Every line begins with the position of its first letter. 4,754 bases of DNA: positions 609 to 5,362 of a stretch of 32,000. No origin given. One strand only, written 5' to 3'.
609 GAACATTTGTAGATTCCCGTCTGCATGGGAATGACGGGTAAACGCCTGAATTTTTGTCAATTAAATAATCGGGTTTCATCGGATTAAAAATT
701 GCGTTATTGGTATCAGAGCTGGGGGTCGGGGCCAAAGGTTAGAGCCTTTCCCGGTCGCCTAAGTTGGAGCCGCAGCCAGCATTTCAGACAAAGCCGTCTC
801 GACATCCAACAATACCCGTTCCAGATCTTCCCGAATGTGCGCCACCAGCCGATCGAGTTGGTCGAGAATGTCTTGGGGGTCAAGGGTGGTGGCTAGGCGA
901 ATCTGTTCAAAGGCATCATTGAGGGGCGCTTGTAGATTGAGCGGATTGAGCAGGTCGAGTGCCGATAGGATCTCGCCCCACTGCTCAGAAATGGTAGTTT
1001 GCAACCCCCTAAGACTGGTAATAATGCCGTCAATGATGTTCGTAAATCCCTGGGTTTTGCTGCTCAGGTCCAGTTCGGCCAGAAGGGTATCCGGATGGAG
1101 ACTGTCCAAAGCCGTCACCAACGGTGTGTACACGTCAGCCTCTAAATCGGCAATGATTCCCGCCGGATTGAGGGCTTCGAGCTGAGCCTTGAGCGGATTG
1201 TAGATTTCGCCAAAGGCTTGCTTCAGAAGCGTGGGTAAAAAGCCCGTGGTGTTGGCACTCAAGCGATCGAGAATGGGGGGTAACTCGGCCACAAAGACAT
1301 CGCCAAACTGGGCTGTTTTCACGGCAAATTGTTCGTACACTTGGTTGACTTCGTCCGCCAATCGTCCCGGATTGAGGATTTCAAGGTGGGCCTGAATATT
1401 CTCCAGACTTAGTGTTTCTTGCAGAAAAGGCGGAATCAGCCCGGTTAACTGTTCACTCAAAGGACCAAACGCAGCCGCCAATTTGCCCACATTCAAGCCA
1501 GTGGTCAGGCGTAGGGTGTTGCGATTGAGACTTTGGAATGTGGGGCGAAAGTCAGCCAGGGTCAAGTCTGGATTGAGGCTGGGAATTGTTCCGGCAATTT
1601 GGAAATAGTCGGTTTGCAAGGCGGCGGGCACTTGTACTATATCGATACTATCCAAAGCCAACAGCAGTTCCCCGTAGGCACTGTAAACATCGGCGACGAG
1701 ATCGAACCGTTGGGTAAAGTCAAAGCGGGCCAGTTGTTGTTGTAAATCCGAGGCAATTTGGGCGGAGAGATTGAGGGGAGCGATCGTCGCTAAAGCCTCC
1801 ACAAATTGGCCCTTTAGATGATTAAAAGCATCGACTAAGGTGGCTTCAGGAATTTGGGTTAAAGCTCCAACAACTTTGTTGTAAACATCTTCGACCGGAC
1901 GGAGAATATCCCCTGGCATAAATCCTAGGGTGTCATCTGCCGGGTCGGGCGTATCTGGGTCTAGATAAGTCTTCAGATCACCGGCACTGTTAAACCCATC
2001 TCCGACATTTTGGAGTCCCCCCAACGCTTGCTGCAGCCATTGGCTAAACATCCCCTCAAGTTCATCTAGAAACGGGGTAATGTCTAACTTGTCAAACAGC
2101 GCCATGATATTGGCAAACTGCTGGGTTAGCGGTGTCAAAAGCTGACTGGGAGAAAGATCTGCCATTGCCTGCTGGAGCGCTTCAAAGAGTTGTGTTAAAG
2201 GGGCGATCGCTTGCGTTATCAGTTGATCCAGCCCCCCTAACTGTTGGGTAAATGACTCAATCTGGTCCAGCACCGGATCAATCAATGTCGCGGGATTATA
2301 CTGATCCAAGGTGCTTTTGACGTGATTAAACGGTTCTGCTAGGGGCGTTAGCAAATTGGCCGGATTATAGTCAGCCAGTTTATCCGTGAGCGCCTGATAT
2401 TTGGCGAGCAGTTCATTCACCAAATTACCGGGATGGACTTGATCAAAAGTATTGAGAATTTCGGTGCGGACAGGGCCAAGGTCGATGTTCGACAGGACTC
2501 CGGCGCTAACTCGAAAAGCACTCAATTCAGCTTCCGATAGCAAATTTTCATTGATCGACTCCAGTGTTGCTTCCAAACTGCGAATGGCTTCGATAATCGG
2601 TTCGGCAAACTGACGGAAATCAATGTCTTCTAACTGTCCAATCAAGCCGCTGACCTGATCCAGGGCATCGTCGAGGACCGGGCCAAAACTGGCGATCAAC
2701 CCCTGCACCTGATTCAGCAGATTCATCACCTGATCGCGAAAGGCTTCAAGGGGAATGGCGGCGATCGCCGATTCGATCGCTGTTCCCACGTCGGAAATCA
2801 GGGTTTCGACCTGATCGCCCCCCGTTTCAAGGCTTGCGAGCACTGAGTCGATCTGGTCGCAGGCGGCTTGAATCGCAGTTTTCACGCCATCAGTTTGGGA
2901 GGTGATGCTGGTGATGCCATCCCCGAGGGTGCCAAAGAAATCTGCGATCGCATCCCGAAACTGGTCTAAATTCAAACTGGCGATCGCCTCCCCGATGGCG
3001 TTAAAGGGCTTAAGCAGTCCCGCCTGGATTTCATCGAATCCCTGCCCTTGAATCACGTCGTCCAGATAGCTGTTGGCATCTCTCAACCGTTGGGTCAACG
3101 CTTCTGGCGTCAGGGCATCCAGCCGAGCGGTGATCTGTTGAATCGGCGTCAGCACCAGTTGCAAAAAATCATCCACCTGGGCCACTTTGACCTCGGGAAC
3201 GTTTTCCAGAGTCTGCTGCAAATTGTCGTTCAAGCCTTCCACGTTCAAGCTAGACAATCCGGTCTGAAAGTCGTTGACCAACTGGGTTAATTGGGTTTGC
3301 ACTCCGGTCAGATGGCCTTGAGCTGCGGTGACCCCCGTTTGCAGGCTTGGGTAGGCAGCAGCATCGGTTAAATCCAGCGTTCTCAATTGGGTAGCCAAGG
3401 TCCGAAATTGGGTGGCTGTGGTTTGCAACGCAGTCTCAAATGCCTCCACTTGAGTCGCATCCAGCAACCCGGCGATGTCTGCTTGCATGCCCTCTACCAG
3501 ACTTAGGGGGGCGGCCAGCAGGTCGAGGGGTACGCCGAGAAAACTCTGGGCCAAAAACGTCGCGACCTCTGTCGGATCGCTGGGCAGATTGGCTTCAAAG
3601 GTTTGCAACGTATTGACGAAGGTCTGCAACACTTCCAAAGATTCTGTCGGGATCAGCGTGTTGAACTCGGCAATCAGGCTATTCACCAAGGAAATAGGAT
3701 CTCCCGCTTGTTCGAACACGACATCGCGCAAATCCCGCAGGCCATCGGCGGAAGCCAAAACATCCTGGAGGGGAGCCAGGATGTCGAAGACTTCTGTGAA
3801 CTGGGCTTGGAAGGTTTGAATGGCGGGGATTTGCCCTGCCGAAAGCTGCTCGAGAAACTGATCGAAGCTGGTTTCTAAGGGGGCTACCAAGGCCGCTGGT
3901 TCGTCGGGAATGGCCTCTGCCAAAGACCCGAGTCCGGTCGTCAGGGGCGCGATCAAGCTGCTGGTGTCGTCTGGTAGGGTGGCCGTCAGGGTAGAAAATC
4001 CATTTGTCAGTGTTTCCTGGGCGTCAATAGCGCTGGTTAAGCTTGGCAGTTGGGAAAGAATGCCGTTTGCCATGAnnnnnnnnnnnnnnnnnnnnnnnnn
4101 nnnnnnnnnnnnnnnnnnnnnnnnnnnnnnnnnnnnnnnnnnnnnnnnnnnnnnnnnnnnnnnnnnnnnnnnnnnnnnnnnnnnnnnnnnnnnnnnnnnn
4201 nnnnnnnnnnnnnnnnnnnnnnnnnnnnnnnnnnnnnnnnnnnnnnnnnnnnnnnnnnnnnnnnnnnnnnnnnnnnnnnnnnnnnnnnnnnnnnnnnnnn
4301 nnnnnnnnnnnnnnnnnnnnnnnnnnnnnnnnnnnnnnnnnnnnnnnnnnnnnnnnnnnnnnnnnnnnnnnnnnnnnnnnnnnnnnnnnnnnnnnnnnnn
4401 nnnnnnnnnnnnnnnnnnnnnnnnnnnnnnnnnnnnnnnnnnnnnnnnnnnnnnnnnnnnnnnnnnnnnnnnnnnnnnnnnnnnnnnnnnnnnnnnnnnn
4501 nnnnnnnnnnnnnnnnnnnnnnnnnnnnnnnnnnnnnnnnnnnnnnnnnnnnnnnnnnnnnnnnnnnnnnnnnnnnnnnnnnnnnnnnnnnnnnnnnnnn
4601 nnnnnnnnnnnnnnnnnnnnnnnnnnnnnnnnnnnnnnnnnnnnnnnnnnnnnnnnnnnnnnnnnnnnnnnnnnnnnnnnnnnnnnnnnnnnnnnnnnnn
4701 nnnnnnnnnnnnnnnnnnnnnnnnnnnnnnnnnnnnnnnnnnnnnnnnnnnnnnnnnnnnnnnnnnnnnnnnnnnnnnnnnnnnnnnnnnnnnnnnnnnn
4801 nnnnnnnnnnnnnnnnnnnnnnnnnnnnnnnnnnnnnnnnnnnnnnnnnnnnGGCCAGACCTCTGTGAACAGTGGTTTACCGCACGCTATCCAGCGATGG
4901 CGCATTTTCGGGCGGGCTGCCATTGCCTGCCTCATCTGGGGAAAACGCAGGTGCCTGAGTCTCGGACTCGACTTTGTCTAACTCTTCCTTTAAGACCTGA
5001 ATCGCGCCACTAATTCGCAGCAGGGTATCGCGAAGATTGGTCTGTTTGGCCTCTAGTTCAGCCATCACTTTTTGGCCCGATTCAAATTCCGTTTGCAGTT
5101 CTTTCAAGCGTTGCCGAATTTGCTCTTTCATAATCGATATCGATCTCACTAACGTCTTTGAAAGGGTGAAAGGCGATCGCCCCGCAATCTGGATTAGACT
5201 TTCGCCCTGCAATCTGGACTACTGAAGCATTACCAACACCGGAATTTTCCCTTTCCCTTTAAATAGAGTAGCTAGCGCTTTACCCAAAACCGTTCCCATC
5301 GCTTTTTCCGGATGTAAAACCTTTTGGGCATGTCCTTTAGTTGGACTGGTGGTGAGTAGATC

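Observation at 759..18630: Head-less contractile tail operon in Mu/P2 gene order, likely a tailocin/eCIS-type injection system with non-canonical additions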

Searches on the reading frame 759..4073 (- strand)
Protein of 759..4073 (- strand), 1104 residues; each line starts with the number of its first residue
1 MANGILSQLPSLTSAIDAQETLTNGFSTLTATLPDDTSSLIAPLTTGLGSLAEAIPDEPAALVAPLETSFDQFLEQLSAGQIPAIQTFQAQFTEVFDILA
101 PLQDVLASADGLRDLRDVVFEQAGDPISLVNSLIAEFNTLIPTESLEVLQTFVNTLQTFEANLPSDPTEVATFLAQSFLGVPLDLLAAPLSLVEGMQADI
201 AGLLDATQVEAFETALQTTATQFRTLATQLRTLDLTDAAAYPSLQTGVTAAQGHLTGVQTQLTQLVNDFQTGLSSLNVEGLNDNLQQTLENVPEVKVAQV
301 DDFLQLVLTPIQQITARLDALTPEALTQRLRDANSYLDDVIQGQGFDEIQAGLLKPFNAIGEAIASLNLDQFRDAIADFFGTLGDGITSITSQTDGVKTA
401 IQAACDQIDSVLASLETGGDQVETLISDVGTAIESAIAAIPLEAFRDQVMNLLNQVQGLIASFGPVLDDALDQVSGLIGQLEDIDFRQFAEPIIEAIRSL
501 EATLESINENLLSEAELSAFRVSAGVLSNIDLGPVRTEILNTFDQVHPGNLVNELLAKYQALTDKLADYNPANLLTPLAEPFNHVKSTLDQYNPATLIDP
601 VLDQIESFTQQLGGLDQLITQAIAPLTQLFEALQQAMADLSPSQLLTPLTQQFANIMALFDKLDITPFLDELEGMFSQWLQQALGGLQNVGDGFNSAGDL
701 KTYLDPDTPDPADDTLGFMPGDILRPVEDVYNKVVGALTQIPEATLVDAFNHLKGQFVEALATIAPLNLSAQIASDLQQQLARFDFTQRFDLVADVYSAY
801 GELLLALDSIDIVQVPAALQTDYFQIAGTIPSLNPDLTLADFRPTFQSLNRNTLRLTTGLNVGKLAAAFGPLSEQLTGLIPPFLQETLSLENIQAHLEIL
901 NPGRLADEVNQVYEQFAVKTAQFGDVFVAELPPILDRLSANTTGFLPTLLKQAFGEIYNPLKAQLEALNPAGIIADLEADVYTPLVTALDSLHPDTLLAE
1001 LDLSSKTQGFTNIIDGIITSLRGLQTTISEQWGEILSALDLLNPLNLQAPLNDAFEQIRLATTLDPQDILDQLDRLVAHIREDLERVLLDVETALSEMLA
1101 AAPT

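Call 5: search_protein_families(library=pfam, proteins=[window:759-4073:-], max_evalue=0.01)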
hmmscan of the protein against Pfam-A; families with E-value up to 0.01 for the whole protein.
window:759-4073:- (1104 aa): 4 families
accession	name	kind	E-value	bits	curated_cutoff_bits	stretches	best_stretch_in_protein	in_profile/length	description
PF04108.17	ATG17_like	-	1.6e-07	31.6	43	1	215-450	11-203/355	Autophagy protein ATG17-like domain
PF04513.17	Baculo_PEP_C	-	3.1e-07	31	38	0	442-506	22-85/140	Baculovirus polyhedron envelope protein, PEP, C terminus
PF05478.16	Prominin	-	0.00029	19.5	34.3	0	384-612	172-402/799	Prominin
PF01442.23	Apolipoprotein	-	0.0045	17.1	90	0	210-292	106-181/190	Apolipoprotein A1/A4/E domain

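Call 9: find_encoding_contigs(protein=window:759-4073:-, flank=10000, max_places=6)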
Protein window:759-4073:- (1104 aa): no gene with exactly this product is on record in the collection.

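Call 12: search_protein_families(library=phrogs, proteins=[window:759-4073:-], max_evalue=0.01)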
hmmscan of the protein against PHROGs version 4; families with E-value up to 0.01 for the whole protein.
window:759-4073:- (1104 aa): 6 families
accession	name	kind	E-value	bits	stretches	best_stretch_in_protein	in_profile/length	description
phrog_4200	-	tail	1.1e-11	45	1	47-394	311-585/732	tail length tape measure protein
phrog_1272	-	tail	9.7e-10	37.8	1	19-430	809-1101/1606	tail length tape measure protein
phrog_1535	-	tail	2.9e-08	33.3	1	348-697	520-785/1152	tail length tape measure protein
phrog_58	-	tail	9.8e-07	28.5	1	43-478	462-765/1544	tail length tape measure protein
phrog_1204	-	tail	5.1e-06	25.6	1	68-695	400-978/1483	tail protein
phrog_991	-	tail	0.0011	17.6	0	360-503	574-734/1966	tail length tape measure protein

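Call 15: find_related_loci(query=window:759-4073:-, collection=genome_contigs, flank=10000)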
Query window:759-4073:- (1104 aa) in genome_contigs; peptide patterns used: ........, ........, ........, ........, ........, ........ (x = any residue, [..] = any of these).
191 stretches matched a pattern, but none encodes a relative of the query by tblastn (E <= 1e-3).

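Call 39: search_protein_families(library=ncbifam, proteins=[window:759-4073:-], max_evalue=0.1)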
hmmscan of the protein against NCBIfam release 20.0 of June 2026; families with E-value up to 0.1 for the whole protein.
window:759-4073:- (1104 aa): 1 family
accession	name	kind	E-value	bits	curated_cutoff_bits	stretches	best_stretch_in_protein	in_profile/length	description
TIGR04527.1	mycoplas_twoTM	subfamily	6.8e-06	26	125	0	372-512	34-131/248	MG_279/MG_280 family protein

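Call 75: search_solved_structures(query=A8, max_evalue=1)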
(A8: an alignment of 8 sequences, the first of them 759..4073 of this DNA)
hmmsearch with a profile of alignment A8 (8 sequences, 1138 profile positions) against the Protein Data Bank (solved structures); distinct sequences matched with E-value up to 1: 23.
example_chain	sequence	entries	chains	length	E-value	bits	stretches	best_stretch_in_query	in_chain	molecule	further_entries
6dlc_A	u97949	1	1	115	0.0092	17.3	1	86-177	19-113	Designed protein DHD1:234_A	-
3jqh_A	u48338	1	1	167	0.012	16.9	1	329-502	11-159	C-type lectin domain family 4 member M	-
3etr_A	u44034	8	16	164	0.032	15.5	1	558-613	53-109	Xanthine dehydrogenase/oxidase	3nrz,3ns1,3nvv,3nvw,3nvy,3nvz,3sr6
3eub_A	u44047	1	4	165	0.032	15.4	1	558-613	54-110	Xanthine dehydrogenase/oxidase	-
3i7f_A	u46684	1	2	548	0.034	15.4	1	231-319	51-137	Aspartyl-tRNA synthetase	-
1fiq_A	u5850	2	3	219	0.058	14.6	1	558-613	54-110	XANTHINE OXIDASE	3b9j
8fjg_A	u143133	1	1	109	0.082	14.1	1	1037-1127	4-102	H12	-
9e02_F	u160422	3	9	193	0.13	13.5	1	300-386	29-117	Sec-independent protein translocase protein TatB homolog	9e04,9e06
1jsd_B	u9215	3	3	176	0.32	12.1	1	1027-1097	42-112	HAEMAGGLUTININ (HA2 CHAIN)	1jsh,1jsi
9yoj_B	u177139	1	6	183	0.47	11.6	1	1027-1094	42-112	Hemagglutinin HA2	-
6kos_A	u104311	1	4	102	0.52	11.5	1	375-465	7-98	SUWA (Super WA20)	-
4l8i_A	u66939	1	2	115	0.54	11.4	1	375-476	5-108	RSV epitope scaffold FFL_005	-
1n5x_A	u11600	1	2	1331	0.69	11.1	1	558-613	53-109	Xanthine Dehydrogenase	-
3una_A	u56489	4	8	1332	0.69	11.1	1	558-613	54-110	Xanthine dehydrogenase/oxidase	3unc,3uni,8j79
1fo4_A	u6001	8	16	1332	0.69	11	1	558-613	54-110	XANTHINE DEHYDROGENASE | Xanthine dehydrogenase/oxidase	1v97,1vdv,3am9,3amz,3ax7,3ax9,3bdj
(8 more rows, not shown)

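Call 81: find_related_loci(query=window:759-4073:-, collection=metagenome_contigs, flank=10000)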
Query window:759-4073:- (1104 aa) in metagenome_contigs; peptide patterns used: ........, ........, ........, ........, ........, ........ (x = any residue, [..] = any of these).
156 stretches matched a pattern, but none encodes a relative of the query by tblastn (E <= 1e-3).

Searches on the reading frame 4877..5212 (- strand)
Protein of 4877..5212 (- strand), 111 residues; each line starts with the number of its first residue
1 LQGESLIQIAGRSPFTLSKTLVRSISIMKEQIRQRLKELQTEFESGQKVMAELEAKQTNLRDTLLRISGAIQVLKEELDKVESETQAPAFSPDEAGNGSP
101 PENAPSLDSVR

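Call 5: search_protein_families(library=pfam, proteins=[window:4877-5212:-], max_evalue=0.01)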
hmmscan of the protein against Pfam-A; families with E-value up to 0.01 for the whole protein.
window:4877-5212:- (111 aa): 5 families
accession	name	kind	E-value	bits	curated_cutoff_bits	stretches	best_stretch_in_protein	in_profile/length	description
PF10224.14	DUF2205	-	0.0034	17.9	26.7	1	46-86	14-54/75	Short coiled-coil protein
PF12795.12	MscS_porin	-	0.0055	16.8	34.4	1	29-90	80-141/238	Mechanosensitive ion channel porin domain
PF15450.11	CCDC154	-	0.0055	15.7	28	1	26-95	12-82/530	Coiled-coil domain-containing protein 154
PF24555.1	CC4_CEP85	-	0.0061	17.4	27.3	1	29-86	4-61/85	Centrosomal protein of 85 kDa-like, CC4 coiled-coil domain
PF14182.11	YgaB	-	0.0063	17.4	27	1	32-83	12-61/77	YgaB-like protein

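Call 12: search_protein_families(library=phrogs, proteins=[window:4877-5212:-], max_evalue=0.01)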
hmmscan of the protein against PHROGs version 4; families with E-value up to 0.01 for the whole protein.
window:4877-5212:- (111 aa): 0 families
